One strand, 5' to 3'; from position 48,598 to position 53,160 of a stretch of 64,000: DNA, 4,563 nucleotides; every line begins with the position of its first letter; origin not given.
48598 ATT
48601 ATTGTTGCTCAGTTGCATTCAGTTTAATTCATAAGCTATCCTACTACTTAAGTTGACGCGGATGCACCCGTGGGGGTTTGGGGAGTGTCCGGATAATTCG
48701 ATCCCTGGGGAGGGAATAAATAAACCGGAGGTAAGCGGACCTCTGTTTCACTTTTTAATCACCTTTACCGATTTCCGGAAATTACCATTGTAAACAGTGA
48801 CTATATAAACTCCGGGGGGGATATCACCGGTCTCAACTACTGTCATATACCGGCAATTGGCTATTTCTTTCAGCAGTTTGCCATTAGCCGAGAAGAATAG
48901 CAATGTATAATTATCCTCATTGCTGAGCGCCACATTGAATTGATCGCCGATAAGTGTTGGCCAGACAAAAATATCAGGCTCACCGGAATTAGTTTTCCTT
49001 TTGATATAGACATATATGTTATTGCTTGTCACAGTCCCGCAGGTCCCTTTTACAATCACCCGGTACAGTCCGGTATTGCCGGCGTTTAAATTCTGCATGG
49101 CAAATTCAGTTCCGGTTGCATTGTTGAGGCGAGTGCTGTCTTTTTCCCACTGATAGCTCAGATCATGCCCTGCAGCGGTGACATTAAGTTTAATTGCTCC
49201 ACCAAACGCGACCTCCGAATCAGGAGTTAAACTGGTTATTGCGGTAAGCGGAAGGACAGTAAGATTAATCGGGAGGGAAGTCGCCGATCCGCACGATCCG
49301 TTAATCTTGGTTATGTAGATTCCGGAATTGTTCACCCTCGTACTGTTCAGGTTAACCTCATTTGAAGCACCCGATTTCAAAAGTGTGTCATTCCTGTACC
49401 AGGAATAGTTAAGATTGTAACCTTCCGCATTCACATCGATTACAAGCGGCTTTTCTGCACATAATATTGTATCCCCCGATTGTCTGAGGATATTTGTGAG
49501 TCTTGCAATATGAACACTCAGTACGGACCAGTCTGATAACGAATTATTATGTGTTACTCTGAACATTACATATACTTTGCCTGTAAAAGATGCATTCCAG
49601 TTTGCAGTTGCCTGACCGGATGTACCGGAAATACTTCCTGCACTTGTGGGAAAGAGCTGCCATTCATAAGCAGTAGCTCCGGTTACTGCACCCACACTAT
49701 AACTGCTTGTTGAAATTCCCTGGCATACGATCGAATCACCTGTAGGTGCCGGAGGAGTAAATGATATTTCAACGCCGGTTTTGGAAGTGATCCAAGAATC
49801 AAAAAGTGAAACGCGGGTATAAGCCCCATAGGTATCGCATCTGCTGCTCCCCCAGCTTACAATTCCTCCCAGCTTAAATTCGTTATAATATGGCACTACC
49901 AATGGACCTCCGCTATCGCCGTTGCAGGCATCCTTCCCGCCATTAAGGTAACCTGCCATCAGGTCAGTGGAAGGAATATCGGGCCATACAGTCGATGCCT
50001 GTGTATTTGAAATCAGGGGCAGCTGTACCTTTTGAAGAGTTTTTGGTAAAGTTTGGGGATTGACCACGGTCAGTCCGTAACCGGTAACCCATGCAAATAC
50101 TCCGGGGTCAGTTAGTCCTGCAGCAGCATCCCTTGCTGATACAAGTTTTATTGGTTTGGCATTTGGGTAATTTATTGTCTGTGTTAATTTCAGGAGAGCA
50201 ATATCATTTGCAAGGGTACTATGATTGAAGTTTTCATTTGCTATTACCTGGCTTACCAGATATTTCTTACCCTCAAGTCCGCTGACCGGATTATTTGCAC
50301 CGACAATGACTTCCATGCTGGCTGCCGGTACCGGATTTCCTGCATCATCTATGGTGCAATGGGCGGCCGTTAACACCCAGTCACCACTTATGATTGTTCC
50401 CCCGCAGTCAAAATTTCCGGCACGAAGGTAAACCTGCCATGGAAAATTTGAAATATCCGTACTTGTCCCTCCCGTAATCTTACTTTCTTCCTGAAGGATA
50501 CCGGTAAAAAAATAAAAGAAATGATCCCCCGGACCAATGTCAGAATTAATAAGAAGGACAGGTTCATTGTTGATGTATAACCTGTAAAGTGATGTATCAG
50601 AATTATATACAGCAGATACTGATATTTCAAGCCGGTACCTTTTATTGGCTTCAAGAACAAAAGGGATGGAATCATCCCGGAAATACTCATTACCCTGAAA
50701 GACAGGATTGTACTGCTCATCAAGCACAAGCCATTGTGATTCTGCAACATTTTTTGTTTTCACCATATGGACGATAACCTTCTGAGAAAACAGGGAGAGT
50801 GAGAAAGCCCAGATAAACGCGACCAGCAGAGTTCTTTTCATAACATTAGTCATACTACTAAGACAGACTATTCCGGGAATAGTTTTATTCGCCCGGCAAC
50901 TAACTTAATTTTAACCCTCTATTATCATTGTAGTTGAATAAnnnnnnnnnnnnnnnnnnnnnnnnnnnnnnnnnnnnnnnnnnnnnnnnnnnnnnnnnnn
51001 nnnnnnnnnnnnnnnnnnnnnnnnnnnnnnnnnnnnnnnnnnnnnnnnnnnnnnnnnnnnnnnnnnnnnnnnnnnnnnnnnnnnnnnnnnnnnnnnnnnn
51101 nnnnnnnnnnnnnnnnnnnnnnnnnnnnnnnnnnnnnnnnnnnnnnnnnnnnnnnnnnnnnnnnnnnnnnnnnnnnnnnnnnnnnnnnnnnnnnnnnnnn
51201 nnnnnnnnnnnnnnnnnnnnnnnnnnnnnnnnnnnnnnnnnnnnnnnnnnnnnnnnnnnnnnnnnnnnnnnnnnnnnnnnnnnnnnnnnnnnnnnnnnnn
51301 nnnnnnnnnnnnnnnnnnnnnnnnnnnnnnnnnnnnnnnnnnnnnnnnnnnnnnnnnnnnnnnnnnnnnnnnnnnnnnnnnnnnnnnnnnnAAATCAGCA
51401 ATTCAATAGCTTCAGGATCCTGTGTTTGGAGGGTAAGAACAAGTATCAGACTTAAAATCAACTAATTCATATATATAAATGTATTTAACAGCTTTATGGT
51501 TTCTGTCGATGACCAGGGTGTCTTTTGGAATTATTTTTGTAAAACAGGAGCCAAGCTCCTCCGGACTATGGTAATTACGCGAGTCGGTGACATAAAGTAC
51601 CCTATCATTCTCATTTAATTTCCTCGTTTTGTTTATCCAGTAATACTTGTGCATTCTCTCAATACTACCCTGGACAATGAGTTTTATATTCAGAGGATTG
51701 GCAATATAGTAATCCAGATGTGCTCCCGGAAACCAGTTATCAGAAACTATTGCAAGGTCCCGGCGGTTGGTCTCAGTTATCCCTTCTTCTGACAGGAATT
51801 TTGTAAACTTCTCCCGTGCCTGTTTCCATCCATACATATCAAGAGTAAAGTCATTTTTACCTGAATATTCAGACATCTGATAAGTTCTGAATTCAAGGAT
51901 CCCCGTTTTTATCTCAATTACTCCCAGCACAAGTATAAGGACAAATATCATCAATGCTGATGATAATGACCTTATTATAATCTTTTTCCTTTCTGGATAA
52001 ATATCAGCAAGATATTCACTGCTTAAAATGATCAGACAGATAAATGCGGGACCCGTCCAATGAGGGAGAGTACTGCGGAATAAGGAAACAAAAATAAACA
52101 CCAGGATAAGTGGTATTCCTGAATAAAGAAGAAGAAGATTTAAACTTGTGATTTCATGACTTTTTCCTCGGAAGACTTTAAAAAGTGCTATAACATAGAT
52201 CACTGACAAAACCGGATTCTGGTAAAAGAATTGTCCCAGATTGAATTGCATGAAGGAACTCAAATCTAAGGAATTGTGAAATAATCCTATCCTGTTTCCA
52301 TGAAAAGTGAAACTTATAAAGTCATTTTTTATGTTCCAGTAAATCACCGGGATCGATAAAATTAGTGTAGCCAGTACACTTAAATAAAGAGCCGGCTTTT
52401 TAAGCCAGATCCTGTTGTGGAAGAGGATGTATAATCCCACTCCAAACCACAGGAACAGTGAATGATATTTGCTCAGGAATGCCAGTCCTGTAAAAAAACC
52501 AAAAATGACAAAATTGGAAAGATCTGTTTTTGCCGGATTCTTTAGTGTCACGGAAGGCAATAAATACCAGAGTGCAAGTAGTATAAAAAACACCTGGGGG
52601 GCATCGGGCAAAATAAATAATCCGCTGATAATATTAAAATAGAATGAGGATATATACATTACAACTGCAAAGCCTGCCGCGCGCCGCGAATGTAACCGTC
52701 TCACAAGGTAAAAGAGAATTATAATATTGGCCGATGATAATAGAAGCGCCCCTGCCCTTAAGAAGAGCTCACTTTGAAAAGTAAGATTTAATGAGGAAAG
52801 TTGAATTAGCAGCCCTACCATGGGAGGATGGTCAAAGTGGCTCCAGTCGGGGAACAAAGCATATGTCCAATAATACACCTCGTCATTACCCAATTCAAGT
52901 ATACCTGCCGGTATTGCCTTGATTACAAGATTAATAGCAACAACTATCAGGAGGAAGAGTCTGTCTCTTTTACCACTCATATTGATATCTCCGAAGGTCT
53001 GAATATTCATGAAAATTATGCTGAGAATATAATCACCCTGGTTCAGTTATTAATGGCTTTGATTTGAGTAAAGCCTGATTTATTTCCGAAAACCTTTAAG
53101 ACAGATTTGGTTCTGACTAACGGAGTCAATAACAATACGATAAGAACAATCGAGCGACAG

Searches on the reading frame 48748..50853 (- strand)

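Call 51: search_protein_families(library=pfam, proteins=[window:48748-50853:-], max_evalue=0.00001)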
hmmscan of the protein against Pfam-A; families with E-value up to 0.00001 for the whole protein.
window:48748-50853:- (701 aa): 3 families
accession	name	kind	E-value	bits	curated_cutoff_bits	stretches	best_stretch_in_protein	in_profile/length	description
PF00089.32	Trypsin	-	1e-44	153.4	20.6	1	126-355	1-220/220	Trypsin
PF19408.5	PKD_6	-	1.6e-08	35.2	25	1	367-437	5-70/82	PKD-like domain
PF19081.6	Ig_7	-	1.1e-07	32.5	27.3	0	463-535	11-84/84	Ig-like domain CHU_C associated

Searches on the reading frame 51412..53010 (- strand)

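Call 51: search_protein_families(library=pfam, proteins=[window:51412-53010:-], max_evalue=0.00001)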
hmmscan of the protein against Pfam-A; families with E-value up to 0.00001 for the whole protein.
window:51412-53010:- (532 aa): 2 families
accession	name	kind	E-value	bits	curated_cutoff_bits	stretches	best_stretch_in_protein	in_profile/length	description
PF13231.12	PMT_2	-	1.4e-22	81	26.1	1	60-225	1-160/160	Dolichyl-phosphate-mannose-protein mannosyltransferase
PF02366.24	PMT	-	9e-09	35.7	22.7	1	78-202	78-205/245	Dolichyl-phosphate-mannose-protein mannosyltransferase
